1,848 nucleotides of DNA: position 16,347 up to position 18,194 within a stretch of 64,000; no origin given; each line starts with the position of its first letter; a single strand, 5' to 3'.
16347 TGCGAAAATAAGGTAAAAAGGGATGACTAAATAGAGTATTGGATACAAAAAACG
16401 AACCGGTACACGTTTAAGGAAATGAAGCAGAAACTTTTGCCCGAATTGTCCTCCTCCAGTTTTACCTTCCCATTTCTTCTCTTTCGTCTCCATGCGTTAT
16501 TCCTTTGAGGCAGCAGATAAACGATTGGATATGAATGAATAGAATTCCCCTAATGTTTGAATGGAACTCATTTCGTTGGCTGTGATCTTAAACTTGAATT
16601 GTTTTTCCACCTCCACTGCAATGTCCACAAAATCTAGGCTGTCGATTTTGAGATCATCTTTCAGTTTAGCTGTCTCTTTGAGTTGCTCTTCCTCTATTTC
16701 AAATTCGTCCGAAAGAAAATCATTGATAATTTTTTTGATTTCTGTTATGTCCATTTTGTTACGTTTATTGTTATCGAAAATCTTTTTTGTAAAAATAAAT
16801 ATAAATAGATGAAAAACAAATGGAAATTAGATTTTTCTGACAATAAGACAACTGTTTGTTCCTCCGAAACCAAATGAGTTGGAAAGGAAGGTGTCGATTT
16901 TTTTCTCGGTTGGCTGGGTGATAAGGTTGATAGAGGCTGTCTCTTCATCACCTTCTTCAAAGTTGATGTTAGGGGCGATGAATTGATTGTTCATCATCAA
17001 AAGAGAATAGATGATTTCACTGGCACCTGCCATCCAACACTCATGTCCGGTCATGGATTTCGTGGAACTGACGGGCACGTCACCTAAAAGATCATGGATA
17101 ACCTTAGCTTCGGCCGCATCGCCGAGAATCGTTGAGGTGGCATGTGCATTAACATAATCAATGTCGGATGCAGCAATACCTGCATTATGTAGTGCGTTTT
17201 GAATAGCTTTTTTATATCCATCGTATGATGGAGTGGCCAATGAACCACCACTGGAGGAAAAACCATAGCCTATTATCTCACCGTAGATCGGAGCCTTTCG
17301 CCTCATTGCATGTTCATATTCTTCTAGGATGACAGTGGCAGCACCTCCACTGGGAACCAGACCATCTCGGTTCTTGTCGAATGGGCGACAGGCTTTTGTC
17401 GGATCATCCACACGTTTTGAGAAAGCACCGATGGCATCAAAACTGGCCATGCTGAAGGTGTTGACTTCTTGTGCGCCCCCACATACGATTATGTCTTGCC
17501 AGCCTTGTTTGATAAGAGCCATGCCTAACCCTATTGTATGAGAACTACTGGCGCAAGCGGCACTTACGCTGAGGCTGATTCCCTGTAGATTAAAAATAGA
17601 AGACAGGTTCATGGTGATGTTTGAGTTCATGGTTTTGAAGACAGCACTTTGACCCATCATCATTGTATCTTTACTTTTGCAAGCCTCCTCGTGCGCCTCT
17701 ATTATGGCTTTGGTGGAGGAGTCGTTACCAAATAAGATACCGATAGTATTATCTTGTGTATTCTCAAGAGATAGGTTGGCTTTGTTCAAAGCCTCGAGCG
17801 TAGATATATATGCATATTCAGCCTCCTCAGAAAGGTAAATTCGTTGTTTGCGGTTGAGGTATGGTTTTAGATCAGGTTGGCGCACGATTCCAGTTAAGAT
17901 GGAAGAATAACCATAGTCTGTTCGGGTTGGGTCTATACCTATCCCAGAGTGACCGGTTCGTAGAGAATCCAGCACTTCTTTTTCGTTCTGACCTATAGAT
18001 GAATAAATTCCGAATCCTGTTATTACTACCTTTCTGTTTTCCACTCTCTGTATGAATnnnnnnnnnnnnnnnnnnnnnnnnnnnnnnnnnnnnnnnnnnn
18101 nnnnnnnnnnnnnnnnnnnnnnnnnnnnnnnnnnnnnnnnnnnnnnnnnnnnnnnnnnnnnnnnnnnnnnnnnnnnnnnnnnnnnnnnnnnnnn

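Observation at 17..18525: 18.5-kb, 20-gene co-directional operon: aryl-polyene/flexirubin-like type II PKS-lipid assembly line with non-canonical gene content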

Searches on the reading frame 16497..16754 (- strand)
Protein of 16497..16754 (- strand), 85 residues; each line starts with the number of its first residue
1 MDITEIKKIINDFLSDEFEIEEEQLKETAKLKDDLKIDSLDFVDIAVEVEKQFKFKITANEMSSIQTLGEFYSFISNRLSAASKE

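Call 4: search_protein_families(library=pfam, proteins=[window:16497-16754:-], max_evalue=0.01)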
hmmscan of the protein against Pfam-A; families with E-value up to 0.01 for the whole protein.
window:16497-16754:- (85 aa): 3 families
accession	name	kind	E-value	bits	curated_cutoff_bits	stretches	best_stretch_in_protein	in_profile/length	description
PF00550.31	PP-binding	-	5e-09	36.7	20.8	1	14-75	7-67/67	Phosphopantetheine attachment site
PF23297.2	ACP_SdgA_C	-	0.00019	21.9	27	1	4-84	9-88/95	Highly reducing polyketide synthase sdgA, C-terminal ACP domain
PF14573.12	PP-binding_2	-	0.0027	18.4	32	1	20-77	29-86/96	Acyl-carrier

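Call 6: search_protein_families(library=ncbifam, proteins=[window:16497-16754:-], max_evalue=0.001)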
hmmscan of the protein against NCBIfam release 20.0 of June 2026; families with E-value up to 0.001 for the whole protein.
window:16497-16754:- (85 aa): 15 families
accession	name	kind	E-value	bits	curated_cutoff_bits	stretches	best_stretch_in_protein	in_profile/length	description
NF002148.0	PRK00982.1-2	subfamily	2.3e-14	53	71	1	5-78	4-77/79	acyl carrier protein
NF002150.0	PRK00982.1-4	subfamily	3.1e-14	53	66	1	1-78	1-78/80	acyl carrier protein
NF003757.0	PRK05350.1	equivalog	1.1e-12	47.9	65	1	4-77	5-78/83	acyl carrier protein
TIGR00517.1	acyl_carrier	equivalog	3.8e-11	42.7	70.45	1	5-78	3-76/77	acyl carrier protein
NF002151.0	PRK00982.1-5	equivalog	5.6e-11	42.4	92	1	6-78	4-76/78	acyl carrier protein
NF002147.0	PRK00982.1-1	equivalog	1.3e-10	41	84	1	5-77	7-79/83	acyl carrier protein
NF040636.1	AcpM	exception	4e-10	39.6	146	1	13-77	13-77/93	meromycolate extension acyl carrier protein AcpM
NF058660.1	cispen_ACP_AmcB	equivalog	8.9e-09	35.4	80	1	6-76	2-76/80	cispentacin biosynthesis acyl carrier protein AmcB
NF005079.0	PRK06508.1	equivalog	1.8e-08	34.7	83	1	10-61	8-59/93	acyl carrier protein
NF009104.0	PRK12449.1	equivalog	2e-08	34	70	1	10-79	10-79/80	acyl carrier protein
NF002149.0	PRK00982.1-3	equivalog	2.5e-08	33.7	106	1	6-77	4-75/78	acyl carrier protein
NF006031.0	PRK08172.1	equivalog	6.4e-08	33.2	76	1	5-81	8-80/82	acyl carrier protein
NF005798.0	PRK07639.1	equivalog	8.3e-07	29.4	100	1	4-77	4-80/91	petrobactin biosynthesis protein AsbD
NF004533.0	PRK05883.1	equivalog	2.1e-06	27.5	72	1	6-78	24-96/100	acyl carrier protein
NF005502.0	PRK07117.1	equivalog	0.00025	21.2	79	1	19-80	20-80/82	acyl carrier protein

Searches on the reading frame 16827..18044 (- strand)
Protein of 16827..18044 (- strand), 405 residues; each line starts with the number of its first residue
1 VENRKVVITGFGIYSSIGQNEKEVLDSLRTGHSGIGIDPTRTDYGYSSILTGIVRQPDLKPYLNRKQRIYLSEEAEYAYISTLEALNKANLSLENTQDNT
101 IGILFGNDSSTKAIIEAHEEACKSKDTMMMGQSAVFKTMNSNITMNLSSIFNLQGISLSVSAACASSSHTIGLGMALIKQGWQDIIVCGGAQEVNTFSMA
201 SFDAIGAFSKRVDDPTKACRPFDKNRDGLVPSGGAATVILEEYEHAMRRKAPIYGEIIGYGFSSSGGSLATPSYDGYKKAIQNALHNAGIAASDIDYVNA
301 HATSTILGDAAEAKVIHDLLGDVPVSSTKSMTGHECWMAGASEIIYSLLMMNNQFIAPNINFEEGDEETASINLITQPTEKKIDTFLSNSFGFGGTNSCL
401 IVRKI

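Call 4: search_protein_families(library=pfam, proteins=[window:16827-18044:-], max_evalue=0.01)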
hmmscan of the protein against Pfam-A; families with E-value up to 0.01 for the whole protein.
window:16827-18044:- (405 aa): 3 families
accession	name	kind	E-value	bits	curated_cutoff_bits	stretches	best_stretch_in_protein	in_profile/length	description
PF00109.32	ketoacyl-synt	-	4.1e-32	112.2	20.8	1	4-246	2-252/252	Beta-ketoacyl synthase, N-terminal domain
PF02801.28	Ketoacyl-synt_C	-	1.8e-28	99.4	20.8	1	254-363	1-119/119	Beta-ketoacyl synthase, C-terminal domain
PF00108.29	Thiolase_N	-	0.00065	19.6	26.4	1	154-198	75-119/260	Thiolase, N-terminal domain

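Call 6: search_protein_families(library=ncbifam, proteins=[window:16827-18044:-], max_evalue=0.001)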
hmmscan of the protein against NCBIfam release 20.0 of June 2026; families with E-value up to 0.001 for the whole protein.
window:16827-18044:- (405 aa): 25 families
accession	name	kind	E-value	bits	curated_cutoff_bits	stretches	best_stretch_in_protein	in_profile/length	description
NF005935.0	PRK07967.1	equivalog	8.4e-112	374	630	1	4-404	2-403/406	beta-ketoacyl-ACP synthase I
TIGR03150.1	fabF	equivalog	6.3e-100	334.7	493.75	1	4-403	1-407/407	beta-ketoacyl-ACP synthase II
NF005589.0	PRK07314.1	subfamily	1.6e-99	333.5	387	1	1-405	1-412/413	beta-ketoacyl-ACP synthase II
NF006587.0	PRK09116.1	equivalog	2.6e-83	280.1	470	1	4-404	2-406/408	beta-ketoacyl-ACP synthase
NF004970.0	PRK06333.1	subfamily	1.2e-79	268.1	525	1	1-404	1-421/424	beta-ketoacyl-ACP synthase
NF006434.0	PRK08722.1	equivalog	5e-76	256.2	759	1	1-405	1-414/414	beta-ketoacyl-ACP synthase II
NF005490.0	PRK07103.1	equivalog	9e-73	245.7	445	1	2-404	2-412/414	polyketide beta-ketoacyl:acyl carrier protein synthase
NF006274.0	PRK08439.1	equivalog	3.5e-72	243.4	621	1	4-405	2-406/406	beta-ketoacyl-ACP synthase II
NF005076.0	PRK06501.1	equivalog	3.9e-64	217.1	629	1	6-402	13-420/425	beta-ketoacyl-ACP synthase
NF006618.0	PRK09185.1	subfamily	3.1e-62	210.9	407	1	4-403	3-391/394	beta-ketoacyl-ACP synthase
NF004618.0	PRK05952.1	equivalog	6.5e-61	206.3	455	1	5-404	3-382/384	beta-ketoacyl-ACP synthase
NF005916.1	PRK07910.1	equivalog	9e-54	183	560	1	5-401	13-414/418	KasA/KasB family beta-ketoacyl-ACP synthase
NF058662.1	cispenta_AmcF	equivalog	4.5e-47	160.8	325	1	5-403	1-368/369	cispentacin biosynthesis acyltransferase subunit AmcF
NF040607.1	mycolic_Pks13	equivalog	1.3e-31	109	2100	1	82-404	196-525/1680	polyketide synthase Pks13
NF045894.1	PKS_plus_SDR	equivalog_domain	8.3e-30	103.2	1740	1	83-403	99-425/1515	type I polyketide synthase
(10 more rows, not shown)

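Call 54: find_homologous_proteins(query=window:16827-18044:-, max_evalue=1e-30)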
Query window:16827-18044:- (405 aa): 8000 proteins with E <= 1e-30 among 8000 candidates; the best 120 are listed.
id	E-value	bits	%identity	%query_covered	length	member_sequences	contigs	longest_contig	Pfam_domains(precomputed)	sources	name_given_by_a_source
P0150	1.0e-250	849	94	100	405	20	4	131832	PF00109.33,PF02801.29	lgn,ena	-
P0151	6.6e-182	622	72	97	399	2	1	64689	PF00109.33,PF02801.29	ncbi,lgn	-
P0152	8.8e-177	606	68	99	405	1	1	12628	PF00109.33,PF02801.29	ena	-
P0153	7.4e-169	580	64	99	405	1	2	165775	PF00109.33,PF02801.29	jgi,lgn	jgi:3-oxoacyl-[acyl-carrier-protein] synthase-1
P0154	1.6e-168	578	64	99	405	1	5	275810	PF00109.33,PF02801.29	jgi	jgi:3-oxoacyl-[acyl-carrier-protein] synthase-1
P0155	3.0e-168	577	64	99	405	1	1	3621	PF00109.33,PF02801.29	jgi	jgi:3-oxoacyl-[acyl-carrier-protein] synthase-1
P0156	2.4e-167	575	64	99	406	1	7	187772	PF00109.33,PF02801.29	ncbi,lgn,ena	-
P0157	8.9e-167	573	63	99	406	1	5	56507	PF00109.33,PF02801.29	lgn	-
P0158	4.6e-166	570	63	99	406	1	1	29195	PF00109.33,PF02801.29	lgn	-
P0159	6.8e-166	570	63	99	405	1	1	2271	PF00109.33,PF02801.29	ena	-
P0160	9.3e-166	569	63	99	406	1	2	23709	PF00109.33,PF00108.30,PF02801.29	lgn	-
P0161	1.4e-165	569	63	99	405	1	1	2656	PF00109.33,PF02801.29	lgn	-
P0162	1.6e-165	569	63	99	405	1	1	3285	PF00109.33,PF00108.30,PF02801.29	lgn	-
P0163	2.0e-165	568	63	99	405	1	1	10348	PF00109.33,PF00108.30,PF02801.29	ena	-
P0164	2.0e-165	568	63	99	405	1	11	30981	PF00109.33,PF00108.30,PF02801.29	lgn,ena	-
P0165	2.1e-165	568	63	99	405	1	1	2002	PF00109.33,PF00108.30,PF02801.29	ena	-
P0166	2.2e-165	568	63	99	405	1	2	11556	PF00109.33,PF00108.30,PF02801.29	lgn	-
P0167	2.7e-165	568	62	99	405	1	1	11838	PF00109.33,PF00108.30,PF02801.29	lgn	-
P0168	6.5e-165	567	63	99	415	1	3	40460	PF00109.33,PF02801.29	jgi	-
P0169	8.3e-165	566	63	99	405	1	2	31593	PF00109.33,PF02801.29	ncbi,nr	ncbi:MAG TPA: beta-ketoacyl-[acyl-carrier-protein] synthase family protein [Bacteroidales bacterium]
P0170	1.0e-164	566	62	99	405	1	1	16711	PF00109.33,PF02801.29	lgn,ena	-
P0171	4.5e-164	564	63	99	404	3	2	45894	PF00109.33,PF02801.29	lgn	-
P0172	1.1e-163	563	63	100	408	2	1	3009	PF00109.33,PF02801.29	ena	-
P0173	1.3e-163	562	62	99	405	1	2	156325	PF00109.33,PF02801.29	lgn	-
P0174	1.9e-163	562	63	98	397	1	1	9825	PF00109.33,PF02801.29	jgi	-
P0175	2.1e-163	562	62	99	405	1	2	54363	PF00109.33,PF00108.30,PF02801.29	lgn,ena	-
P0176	3.6e-163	561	62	99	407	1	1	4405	PF00109.33,PF02801.29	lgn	-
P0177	3.8e-163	561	62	99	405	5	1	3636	PF00109.33,PF02801.29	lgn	-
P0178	4.6e-163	560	63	99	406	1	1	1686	PF00109.33,PF00108.30,PF02801.29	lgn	-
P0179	6.6e-163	560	62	99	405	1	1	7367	PF00109.33,PF02801.29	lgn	-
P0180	7.8e-163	560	63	99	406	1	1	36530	PF00109.33,PF02801.29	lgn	-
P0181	8.4e-163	560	61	99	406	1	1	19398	PF00109.33,PF00108.30,PF02801.29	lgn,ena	-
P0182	8.8e-163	560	62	99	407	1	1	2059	PF00109.33,PF02801.29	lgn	-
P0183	9.5e-163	559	63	99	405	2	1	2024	PF00109.33,PF02801.29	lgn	-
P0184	9.9e-163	559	64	99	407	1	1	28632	PF00109.33,PF02801.29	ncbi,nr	ncbi:beta-ketoacyl synthase [Bacteroidia bacterium]|nr:beta-ketoacyl synthase [Bacteroidia bacterium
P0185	1.2e-162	559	62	100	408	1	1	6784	PF00109.33,PF02801.29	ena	-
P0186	2.0e-162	558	62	99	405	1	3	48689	PF00109.33,PF00108.30,PF02801.29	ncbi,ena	-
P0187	3.1e-162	558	64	99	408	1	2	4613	PF00109.33,PF02801.29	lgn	-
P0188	3.2e-162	558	61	99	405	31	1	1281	PF00109.33,PF02801.29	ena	-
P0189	3.5e-162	558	61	99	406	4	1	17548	PF00109.33,PF02801.29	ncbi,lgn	-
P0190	3.6e-162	558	62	99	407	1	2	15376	PF00109.33,PF02801.29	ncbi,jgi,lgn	jgi:3-oxoacyl-[acyl-carrier-protein] synthase-1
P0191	3.7e-162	557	63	99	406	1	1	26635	PF00109.33,PF00108.30,PF02801.29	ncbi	-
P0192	3.9e-162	557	62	99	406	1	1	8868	PF00109.33,PF02801.29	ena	-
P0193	4.1e-162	557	63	99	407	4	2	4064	PF00109.33,PF02801.29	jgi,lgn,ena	-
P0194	4.6e-162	557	62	99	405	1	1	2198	PF00109.33,PF02801.29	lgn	-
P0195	5.4e-162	557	63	99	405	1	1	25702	PF00109.33,PF02801.29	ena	-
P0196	5.6e-162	557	62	99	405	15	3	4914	PF00109.33,PF02801.29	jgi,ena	-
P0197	5.8e-162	557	61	100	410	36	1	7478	PF00109.33,PF02801.29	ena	-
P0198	5.9e-162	557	61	100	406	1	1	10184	PF00109.33,PF00108.30,PF02801.29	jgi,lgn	jgi:3-oxoacyl-[acyl-carrier-protein] synthase-1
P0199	6.0e-162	557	-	-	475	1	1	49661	PF00109.33,PF02801.29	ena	-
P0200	6.3e-162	557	62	99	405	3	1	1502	PF00109.33,PF02801.29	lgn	-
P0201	6.8e-162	557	62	100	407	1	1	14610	PF00109.33,PF02801.29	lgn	-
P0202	7.6e-162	556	61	99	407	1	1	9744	PF00109.33,PF02801.29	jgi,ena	-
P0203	8.9e-162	556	61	99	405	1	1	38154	PF00109.33,PF00108.30,PF02801.29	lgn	-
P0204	9.7e-162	556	62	99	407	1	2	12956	PF00109.33,PF02801.29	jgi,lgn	jgi:3-oxoacyl-[acyl-carrier-protein] synthase-1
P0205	9.8e-162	556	62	99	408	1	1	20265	PF00109.33,PF02801.29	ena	-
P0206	1.1e-161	556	61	99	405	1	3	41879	PF00109.33,PF00108.30,PF02801.29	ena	-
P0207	1.1e-161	556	62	99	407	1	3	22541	PF00109.33,PF02801.29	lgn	-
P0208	1.1e-161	556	62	99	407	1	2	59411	PF00109.33,PF02801.29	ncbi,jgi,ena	jgi:3-oxoacyl-[acyl-carrier-protein] synthase-1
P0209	1.2e-161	556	60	100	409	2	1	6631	PF00109.33,PF02801.29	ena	-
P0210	1.2e-161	556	62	99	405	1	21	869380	PF00109.33,PF02801.29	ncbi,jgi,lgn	ncbi:MAG: beta-ketoacyl-[acyl-carrier-protein] synthase family protein [Bacteroidales bacterium]|jgi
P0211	1.3e-161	556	61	99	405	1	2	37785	PF00109.33,PF00108.30,PF02801.29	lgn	-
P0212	1.6e-161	555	62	99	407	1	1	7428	PF00109.33,PF02801.29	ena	-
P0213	1.7e-161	555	61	99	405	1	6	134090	PF00109.33,PF00108.30,PF02801.29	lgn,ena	-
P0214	1.7e-161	555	62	99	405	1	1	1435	PF00109.33,PF02801.29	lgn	-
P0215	1.8e-161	555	62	99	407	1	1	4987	PF00109.33,PF02801.29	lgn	-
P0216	1.8e-161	555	61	99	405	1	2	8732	PF00109.33,PF00108.30,PF02801.29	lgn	-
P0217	1.9e-161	555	61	99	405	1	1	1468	PF00109.33,PF00108.30,PF02801.29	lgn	-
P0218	1.9e-161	555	62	99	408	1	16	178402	PF00109.33,PF02801.29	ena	-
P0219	2.0e-161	555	61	99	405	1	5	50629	PF00109.33,PF00108.30,PF02801.29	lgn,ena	-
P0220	2.0e-161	555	62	99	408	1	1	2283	PF00109.33,PF02801.29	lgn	-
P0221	2.0e-161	555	60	100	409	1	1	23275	PF00109.33,PF02801.29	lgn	-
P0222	2.3e-161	555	62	99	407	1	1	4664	PF00109.33,PF02801.29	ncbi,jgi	jgi:3-oxoacyl-[acyl-carrier-protein] synthase-1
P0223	2.3e-161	555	60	100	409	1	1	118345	PF00109.33,PF02801.29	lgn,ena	-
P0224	2.3e-161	555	61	99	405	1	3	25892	PF00109.33,PF00108.30,PF02801.29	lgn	-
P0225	2.4e-161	555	61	99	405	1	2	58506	PF00109.33,PF02801.29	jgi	jgi:3-oxoacyl-[acyl-carrier-protein] synthase-1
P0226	2.4e-161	555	61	99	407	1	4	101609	PF00109.33,PF02801.29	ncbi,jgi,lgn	jgi:3-oxoacyl-(acyl-carrier-protein) synthase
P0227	2.4e-161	555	60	100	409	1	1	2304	PF00109.33,PF02801.29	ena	-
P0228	2.5e-161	555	61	99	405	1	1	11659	PF00109.33,PF00108.30,PF02801.29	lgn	-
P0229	2.5e-161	555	62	98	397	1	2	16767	PF00109.33,PF00108.30,PF02801.29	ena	-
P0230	2.6e-161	555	62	98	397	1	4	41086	PF00109.33,PF00108.30,PF02801.29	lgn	-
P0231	2.7e-161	555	62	99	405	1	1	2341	PF00109.33,PF02801.29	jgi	jgi:3-oxoacyl-[acyl-carrier-protein] synthase I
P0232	2.8e-161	555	60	100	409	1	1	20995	PF00109.33,PF02801.29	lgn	-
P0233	2.8e-161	555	61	99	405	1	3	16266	PF00109.33,PF02801.29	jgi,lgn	jgi:3-oxoacyl-[acyl-carrier-protein] synthase I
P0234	2.9e-161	554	61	99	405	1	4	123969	PF00109.33,PF00108.30,PF02801.29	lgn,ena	-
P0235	3.2e-161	554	60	99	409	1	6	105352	PF00109.33,PF02801.29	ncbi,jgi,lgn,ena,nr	ncbi:MAG: beta-ketoacyl-[acyl-carrier-protein] synthase family protein [Bacteroidales bacterium]|jgi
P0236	3.2e-161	554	61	99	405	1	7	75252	PF00109.33,PF00108.30,PF02801.29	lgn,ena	-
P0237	3.2e-161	554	60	99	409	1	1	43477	PF00109.33,PF02801.29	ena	-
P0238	3.3e-161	554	62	99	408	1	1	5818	PF00109.33,PF02801.29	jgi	jgi:3-oxoacyl-[acyl-carrier-protein] synthase-1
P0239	3.3e-161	554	60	100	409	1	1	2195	PF00109.33,PF02801.29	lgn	-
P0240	3.4e-161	554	62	99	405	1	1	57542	PF00109.33,PF02801.29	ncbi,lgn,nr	ncbi:MAG: beta-ketoacyl-[acyl-carrier-protein] synthase family protein [Lentimicrobiaceae bacterium]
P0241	3.5e-161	554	61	99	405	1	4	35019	PF00109.33,PF00108.30,PF02801.29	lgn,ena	-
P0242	3.5e-161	554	61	99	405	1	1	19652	PF00109.33,PF00108.30,PF02801.29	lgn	-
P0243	3.6e-161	554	62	99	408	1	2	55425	PF00109.33,PF02801.29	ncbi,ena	-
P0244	3.9e-161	554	62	99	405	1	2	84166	PF00109.33,PF02801.29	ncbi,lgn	-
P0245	4.2e-161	554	60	99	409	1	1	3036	PF00109.33,PF02801.29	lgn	-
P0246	4.5e-161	554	61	99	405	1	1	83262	PF00109.33,PF02801.29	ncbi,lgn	-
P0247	4.5e-161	554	62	99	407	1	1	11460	PF00109.33,PF02801.29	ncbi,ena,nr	ncbi:MAG: beta-ketoacyl-[acyl-carrier-protein] synthase family protein [Bacteroidales bacterium]|nr:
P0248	4.8e-161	554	61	99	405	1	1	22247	PF00109.33,PF00108.30,PF02801.29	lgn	-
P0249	5.4e-161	554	62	99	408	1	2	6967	PF00109.33,PF02801.29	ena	-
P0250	5.4e-161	554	60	100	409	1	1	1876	PF00109.33,PF02801.29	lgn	-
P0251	5.4e-161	554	61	99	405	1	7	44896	PF00109.33,PF00108.30,PF02801.29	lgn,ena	-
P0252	5.5e-161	554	62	99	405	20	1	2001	PF00109.33,PF02801.29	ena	-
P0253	5.7e-161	554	62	99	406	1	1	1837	PF00109.33,PF02801.29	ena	-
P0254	5.9e-161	554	62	99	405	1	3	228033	PF00109.33,PF02801.29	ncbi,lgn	ncbi:MAG: beta-ketoacyl-[acyl-carrier-protein] synthase family protein [Bacteroidales bacterium]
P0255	6.1e-161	553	61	99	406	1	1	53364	PF00109.33,PF02801.29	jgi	-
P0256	6.2e-161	553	60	100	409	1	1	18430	PF00109.33,PF02801.29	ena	-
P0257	6.2e-161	553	61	99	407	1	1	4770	PF00109.33,PF02801.29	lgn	-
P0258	7.0e-161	553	62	99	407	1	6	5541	PF00109.33,PF02801.29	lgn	-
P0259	7.1e-161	553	62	99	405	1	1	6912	PF00109.33,PF00108.30,PF02801.29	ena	-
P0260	7.7e-161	553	61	99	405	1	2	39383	PF00109.33,PF00108.30,PF02801.29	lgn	-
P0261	7.9e-161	553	62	99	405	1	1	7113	PF00109.33,PF02801.29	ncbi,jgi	ncbi:MAG: beta-ketoacyl-[acyl-carrier-protein] synthase family protein [Bacteroidales bacterium]|jgi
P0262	8.0e-161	553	61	99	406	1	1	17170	PF00109.33,PF02801.29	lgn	-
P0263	8.2e-161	553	62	99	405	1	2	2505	PF00109.33,PF02801.29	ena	-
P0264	8.7e-161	553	60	99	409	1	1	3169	PF00109.33,PF02801.29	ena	-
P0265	8.8e-161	553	62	99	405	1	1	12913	PF00109.33,PF02801.29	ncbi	-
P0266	9.0e-161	553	61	99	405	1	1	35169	PF00109.33,PF02801.29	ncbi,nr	ncbi:MAG: beta-ketoacyl-[acyl-carrier-protein] synthase family protein [Bacteroidales bacterium]|nr:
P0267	9.0e-161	553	62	99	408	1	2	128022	PF00109.33,PF02801.29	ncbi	-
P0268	9.3e-161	553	61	99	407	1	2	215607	PF00109.33,PF02801.29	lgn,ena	-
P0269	9.4e-161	553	61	99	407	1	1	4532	PF00109.33,PF02801.29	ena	-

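Call 55: find_encoding_contigs(protein=P0151, flank=10000, max_places=1)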
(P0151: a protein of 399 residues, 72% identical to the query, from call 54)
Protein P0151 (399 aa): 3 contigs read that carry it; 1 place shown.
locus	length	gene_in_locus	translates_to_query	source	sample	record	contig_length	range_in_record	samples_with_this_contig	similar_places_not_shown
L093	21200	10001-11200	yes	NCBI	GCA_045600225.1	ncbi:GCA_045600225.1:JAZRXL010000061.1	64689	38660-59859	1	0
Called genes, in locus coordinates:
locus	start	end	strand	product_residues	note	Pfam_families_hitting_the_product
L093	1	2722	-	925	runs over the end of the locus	PF04760:IF2_N, PF00009:GTP_EFTU, PF01926:MMR_HSR1, PF22042:EF-G_D2, PF11987:IF-2, PF03144:GTP_EFTU_D2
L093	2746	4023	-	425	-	PF08529:NusA_N, PF13184:KH_NusA_1st, PF07650:KH_2 (faint), PF26594:KH_NusA_2nd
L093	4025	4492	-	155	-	PF02576:RimP_N, PF14438:SM-ATX (weak)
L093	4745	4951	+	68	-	-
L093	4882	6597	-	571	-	PF00150:Cellulase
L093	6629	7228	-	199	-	PF13404:HTH_AsnC-type, PF13412:HTH_24, PF01037:AsnC_trans_reg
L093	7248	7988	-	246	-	PF01346:FKBP_N, PF00254:FKBP_C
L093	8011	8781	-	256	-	PF01346:FKBP_N, PF00254:FKBP_C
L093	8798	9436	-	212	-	PF01346:FKBP_N, PF00254:FKBP_C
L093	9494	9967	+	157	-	PF14088:DUF4268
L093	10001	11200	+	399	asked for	PF00109:ketoacyl-synt, PF02801:Ketoacyl-synt_C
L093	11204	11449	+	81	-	PF00550:PP-binding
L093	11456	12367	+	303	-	PF03279:Lip_A_acyltrans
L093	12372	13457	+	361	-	PF21212:Dimerisation2-like_dom, PF00891:Methyltransf_2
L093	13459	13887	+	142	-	PF22817:ApeP-like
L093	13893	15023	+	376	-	PF00109:ketoacyl-synt, PF08545:ACP_syn_III (faint), PF02801:Ketoacyl-synt_C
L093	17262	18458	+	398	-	PF00109:ketoacyl-synt, PF00108:Thiolase_N (weak), PF02801:Ketoacyl-synt_C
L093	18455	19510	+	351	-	PF13723:Ketoacyl-synt_2, PF00109:ketoacyl-synt (weak)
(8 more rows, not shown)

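Call 56: find_encoding_contigs(protein=P0152, flank=10000, max_places=1)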
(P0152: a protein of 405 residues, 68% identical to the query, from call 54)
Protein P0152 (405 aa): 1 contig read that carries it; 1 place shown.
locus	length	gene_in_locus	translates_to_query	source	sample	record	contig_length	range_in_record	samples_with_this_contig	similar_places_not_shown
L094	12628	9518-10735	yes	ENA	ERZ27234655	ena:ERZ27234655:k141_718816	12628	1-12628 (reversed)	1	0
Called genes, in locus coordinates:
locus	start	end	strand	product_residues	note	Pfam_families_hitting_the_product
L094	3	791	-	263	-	?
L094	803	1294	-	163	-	PF02674:Colicin_V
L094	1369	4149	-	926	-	PF04760:IF2_N, PF00009:GTP_EFTU, PF01926:MMR_HSR1, PF22042:EF-G_D2, PF11987:IF-2, PF03144:GTP_EFTU_D2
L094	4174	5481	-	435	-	PF08529:NusA_N, PF13184:KH_NusA_1st, PF26594:KH_NusA_2nd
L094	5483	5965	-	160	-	PF02576:RimP_N, PF14438:SM-ATX (weak)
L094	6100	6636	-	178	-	PF13404:HTH_AsnC-type, PF13412:HTH_24, PF01037:AsnC_trans_reg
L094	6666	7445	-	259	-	PF01346:FKBP_N, PF00254:FKBP_C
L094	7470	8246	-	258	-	PF01346:FKBP_N, PF00254:FKBP_C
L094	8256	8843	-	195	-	PF01346:FKBP_N, PF00254:FKBP_C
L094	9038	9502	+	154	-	PF14088:DUF4268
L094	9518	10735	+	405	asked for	PF00109:ketoacyl-synt, PF02801:Ketoacyl-synt_C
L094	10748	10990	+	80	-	PF00550:PP-binding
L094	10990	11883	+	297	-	PF03279:Lip_A_acyltrans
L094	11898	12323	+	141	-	PF22817:ApeP-like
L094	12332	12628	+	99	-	?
